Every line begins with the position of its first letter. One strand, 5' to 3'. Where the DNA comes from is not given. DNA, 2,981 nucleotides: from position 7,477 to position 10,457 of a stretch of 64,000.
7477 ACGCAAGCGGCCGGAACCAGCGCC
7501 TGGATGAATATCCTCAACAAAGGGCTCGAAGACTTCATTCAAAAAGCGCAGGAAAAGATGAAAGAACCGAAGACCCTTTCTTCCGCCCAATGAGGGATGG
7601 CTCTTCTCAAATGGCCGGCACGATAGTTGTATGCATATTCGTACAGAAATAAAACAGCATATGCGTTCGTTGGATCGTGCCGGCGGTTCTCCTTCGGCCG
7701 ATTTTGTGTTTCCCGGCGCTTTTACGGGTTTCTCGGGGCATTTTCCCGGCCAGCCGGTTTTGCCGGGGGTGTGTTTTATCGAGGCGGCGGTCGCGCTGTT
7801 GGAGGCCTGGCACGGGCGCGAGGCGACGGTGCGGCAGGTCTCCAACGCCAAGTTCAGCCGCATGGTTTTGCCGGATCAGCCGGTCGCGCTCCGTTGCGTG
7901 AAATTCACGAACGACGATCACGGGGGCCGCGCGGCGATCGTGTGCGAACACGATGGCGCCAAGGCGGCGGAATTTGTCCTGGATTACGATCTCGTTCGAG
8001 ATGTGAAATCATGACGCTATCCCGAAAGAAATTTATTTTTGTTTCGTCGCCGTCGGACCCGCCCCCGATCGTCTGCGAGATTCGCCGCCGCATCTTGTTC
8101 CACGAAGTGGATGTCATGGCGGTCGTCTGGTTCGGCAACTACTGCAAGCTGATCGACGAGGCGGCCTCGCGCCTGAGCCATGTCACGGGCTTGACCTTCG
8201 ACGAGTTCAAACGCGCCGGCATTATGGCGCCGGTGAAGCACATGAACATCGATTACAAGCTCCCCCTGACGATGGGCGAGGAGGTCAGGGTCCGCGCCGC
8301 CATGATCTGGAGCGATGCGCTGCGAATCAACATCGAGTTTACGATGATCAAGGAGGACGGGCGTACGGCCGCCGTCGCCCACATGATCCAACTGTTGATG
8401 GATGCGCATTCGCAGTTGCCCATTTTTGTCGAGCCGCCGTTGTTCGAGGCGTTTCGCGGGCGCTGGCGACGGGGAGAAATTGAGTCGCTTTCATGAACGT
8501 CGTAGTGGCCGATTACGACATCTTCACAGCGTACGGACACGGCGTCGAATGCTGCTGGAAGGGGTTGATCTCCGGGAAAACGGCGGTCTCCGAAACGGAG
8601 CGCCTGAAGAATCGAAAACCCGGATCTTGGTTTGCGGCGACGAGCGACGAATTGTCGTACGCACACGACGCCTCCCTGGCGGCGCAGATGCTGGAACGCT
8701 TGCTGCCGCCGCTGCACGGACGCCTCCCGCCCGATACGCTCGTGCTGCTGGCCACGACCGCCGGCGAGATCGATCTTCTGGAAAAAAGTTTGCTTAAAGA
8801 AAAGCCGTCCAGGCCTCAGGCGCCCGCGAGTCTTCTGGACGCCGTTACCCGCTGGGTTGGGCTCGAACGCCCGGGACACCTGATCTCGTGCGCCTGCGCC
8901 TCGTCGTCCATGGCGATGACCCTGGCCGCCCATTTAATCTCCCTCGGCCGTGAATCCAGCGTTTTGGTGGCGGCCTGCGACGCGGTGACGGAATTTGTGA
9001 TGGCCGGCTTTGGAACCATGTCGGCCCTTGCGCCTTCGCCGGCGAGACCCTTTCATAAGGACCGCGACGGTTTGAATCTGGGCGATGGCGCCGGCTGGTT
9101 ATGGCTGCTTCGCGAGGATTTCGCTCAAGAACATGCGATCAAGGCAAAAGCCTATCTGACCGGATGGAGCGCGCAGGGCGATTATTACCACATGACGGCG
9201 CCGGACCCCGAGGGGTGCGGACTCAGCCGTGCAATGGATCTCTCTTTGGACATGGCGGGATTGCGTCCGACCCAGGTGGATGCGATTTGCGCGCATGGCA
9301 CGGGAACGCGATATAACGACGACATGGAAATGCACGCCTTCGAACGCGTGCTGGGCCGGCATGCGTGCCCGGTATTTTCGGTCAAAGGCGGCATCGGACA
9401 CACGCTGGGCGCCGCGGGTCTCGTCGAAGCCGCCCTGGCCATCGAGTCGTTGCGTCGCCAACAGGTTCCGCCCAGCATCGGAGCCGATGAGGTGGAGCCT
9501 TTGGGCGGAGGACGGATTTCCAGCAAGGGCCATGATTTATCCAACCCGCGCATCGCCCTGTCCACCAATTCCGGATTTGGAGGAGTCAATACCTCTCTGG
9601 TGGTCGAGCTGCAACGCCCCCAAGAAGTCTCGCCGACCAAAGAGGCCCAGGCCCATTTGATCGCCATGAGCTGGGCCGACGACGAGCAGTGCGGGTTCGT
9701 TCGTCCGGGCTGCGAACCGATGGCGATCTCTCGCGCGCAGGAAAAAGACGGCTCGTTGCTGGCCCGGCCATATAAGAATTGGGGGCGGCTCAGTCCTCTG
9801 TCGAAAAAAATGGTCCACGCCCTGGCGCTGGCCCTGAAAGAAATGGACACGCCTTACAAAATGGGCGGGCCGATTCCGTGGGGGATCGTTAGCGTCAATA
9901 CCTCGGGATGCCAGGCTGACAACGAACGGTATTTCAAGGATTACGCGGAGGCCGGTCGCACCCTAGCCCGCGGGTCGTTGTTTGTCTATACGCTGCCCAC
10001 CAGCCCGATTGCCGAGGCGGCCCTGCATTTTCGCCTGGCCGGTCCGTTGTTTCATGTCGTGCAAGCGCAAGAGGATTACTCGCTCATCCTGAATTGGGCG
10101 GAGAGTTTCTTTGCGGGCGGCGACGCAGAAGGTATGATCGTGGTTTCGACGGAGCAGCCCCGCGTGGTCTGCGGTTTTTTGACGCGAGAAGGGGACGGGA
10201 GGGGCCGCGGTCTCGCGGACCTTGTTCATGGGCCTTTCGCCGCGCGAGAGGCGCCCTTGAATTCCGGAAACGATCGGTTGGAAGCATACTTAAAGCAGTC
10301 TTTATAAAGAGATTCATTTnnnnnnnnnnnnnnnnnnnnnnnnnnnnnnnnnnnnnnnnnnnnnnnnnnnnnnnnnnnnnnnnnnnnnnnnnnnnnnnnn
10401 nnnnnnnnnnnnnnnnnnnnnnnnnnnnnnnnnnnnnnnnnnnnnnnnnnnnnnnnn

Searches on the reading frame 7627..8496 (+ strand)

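Call 15: search_protein_families(library=pfam, proteins=[window:7627-8496:+])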
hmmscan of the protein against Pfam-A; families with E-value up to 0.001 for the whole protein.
window:7627-8496:+ (289 aa): 2 families
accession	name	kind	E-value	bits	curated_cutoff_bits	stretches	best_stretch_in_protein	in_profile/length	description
PF13279.12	4HBT_2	-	1.8e-16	61.2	25.5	1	157-265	2-111/122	Thioesterase-like superfamily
PF03061.28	4HBT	-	1.1e-09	38.9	20.6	1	166-248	3-78/79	Thioesterase superfamily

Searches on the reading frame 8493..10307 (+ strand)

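Call 15: search_protein_families(library=pfam, proteins=[window:8493-10307:+])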
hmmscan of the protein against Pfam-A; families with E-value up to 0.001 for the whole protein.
window:8493-10307:+ (604 aa): 2 families
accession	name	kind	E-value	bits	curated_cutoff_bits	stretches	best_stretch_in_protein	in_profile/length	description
PF02801.28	Ketoacyl-synt_C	-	1.6e-29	102.7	20.8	1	220-330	2-117/119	Beta-ketoacyl synthase, C-terminal domain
PF00109.32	ketoacyl-synt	-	1.5e-13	51.4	20.8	1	117-209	156-250/252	Beta-ketoacyl synthase, N-terminal domain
